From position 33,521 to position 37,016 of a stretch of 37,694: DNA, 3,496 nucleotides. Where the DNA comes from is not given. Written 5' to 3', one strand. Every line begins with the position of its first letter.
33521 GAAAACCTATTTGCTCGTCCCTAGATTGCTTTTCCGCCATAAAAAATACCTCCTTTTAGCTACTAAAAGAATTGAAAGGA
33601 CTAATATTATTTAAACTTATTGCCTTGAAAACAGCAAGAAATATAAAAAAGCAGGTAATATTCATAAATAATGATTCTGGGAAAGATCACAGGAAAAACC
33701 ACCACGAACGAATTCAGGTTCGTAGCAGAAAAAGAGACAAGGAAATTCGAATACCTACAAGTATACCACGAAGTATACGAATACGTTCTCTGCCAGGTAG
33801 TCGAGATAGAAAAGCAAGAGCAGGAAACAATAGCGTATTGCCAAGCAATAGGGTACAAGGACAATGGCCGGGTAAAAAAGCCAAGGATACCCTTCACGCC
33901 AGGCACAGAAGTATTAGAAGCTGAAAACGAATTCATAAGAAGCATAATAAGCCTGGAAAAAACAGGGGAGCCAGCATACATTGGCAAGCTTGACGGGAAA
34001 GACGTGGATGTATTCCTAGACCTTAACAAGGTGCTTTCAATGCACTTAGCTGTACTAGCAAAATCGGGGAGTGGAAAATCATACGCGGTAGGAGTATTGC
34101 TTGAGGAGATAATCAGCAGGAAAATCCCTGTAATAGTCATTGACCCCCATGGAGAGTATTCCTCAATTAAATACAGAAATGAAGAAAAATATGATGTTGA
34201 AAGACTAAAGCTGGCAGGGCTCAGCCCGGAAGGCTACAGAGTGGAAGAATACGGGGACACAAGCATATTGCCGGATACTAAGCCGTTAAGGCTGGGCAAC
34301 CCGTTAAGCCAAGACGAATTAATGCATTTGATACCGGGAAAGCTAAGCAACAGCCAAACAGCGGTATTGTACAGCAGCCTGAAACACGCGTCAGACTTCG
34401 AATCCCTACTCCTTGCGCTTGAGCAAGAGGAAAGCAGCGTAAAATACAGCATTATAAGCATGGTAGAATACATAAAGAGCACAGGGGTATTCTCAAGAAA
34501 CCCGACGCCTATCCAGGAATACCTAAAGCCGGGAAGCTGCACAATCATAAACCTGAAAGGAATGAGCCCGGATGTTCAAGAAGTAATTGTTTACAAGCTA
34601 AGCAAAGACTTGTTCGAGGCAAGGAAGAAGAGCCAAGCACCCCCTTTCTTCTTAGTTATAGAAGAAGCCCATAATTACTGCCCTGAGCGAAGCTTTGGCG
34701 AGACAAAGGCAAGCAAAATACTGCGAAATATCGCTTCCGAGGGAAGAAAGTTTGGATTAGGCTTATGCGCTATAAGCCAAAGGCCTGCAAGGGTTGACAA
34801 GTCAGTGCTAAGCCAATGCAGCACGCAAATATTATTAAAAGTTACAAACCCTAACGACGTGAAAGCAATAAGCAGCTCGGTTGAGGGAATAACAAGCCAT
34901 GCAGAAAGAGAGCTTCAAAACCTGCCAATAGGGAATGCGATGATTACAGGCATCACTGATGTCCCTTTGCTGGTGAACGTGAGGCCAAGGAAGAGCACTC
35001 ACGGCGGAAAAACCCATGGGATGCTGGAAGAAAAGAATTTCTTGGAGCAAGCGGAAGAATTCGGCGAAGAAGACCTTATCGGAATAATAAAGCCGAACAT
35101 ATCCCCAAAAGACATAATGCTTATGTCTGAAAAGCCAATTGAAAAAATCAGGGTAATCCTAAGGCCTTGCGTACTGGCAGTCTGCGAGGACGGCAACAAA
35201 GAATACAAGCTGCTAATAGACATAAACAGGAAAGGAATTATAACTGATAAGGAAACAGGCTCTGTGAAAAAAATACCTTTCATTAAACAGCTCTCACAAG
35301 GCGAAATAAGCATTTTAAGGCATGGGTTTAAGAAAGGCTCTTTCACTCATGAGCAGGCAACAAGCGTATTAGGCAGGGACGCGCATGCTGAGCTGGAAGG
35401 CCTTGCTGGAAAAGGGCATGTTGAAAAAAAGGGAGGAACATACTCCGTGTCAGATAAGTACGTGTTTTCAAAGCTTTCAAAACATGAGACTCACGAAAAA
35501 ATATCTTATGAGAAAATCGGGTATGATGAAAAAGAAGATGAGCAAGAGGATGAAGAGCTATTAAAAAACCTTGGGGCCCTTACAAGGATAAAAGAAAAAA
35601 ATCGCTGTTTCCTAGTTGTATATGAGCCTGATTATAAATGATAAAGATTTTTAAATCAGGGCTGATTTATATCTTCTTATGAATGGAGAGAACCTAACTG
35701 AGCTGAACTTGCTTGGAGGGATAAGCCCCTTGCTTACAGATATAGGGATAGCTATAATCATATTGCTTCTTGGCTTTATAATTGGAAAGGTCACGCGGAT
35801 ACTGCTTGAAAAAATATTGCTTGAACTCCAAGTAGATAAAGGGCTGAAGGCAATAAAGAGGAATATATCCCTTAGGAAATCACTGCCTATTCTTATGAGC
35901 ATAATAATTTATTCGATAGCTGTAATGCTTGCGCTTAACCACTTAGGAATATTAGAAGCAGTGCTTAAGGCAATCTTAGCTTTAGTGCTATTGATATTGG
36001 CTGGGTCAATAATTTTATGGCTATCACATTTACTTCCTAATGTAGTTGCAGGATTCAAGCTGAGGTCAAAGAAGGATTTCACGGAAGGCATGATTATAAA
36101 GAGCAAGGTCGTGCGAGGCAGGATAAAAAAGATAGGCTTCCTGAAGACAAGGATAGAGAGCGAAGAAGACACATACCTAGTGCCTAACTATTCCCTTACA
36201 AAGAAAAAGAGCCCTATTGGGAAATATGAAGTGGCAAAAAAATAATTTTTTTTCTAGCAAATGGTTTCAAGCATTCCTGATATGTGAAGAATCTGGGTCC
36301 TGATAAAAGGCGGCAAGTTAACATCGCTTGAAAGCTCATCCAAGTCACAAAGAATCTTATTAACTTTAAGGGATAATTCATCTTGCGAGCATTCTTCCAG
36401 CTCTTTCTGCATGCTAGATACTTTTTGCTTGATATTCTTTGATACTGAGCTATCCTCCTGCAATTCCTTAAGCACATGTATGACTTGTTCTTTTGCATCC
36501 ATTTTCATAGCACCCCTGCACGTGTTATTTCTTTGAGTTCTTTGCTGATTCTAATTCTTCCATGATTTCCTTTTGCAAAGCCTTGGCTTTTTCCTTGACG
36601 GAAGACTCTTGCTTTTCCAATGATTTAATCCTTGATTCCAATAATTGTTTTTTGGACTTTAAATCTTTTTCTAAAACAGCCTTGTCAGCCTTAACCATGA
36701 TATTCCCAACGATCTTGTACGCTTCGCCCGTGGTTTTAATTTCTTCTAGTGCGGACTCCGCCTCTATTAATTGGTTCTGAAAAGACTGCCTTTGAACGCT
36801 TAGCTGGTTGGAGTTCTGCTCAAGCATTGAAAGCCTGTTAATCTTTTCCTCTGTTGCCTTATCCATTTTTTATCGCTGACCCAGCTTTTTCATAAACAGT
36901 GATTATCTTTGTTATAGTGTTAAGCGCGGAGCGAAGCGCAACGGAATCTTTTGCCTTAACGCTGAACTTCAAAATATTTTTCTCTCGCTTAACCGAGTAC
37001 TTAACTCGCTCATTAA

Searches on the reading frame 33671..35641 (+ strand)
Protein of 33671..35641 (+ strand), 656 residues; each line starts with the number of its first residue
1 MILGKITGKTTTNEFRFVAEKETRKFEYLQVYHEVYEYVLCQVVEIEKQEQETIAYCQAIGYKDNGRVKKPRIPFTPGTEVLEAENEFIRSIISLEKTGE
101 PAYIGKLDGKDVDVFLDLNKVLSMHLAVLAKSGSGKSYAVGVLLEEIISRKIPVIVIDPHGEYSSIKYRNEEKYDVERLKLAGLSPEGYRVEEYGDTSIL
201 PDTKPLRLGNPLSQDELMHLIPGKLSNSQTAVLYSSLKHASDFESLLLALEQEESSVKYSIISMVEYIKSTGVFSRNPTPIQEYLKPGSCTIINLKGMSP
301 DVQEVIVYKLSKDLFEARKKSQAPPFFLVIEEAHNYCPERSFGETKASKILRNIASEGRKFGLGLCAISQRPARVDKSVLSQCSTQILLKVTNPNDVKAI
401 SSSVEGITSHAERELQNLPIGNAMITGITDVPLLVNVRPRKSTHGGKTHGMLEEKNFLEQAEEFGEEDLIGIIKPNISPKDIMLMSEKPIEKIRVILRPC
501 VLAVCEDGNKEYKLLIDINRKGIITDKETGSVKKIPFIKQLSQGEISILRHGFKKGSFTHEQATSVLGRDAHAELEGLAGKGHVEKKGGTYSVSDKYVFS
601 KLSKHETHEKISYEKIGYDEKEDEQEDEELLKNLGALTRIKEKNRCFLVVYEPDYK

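Call 72: search_protein_families(library=pfam, proteins=[window:33671-35641:+], max_evalue=0.0001)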
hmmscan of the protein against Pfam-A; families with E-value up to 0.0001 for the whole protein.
window:33671-35641:+ (656 aa): 1 family
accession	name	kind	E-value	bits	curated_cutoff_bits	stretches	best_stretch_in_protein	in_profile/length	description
PF01935.23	DUF87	-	1.6e-32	113.8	23.2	1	103-313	2-219/220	Helicase HerA, central domain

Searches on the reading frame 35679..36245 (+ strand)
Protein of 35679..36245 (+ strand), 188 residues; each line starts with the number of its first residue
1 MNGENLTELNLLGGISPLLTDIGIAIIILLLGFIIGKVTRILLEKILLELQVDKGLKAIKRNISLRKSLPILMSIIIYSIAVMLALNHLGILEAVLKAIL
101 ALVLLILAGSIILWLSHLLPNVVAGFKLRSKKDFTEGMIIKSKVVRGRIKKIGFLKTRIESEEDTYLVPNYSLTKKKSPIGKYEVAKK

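Call 72: search_protein_families(library=pfam, proteins=[window:35679-36245:+], max_evalue=0.0001)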
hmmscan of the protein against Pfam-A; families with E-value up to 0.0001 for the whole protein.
window:35679-36245:+ (188 aa): 1 family
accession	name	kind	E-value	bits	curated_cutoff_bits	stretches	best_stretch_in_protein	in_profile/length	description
PF00924.24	MS_channel_2nd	-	1e-05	26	20.2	1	119-176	3-61/68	Mechanosensitive ion channel, beta-domain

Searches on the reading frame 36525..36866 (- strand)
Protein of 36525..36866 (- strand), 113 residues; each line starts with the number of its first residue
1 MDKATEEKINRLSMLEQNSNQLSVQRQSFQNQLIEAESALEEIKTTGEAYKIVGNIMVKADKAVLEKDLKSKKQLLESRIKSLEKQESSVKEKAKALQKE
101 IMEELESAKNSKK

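Call 72: search_protein_families(library=pfam, proteins=[window:36525-36866:-], max_evalue=0.0001)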
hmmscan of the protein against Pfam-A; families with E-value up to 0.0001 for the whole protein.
window:36525-36866:- (113 aa): 1 family
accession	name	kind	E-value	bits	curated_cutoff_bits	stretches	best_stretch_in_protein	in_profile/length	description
PF01920.25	Prefoldin_2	-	3.4e-15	56.3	27.6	1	6-107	1-105/106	Prefoldin subunit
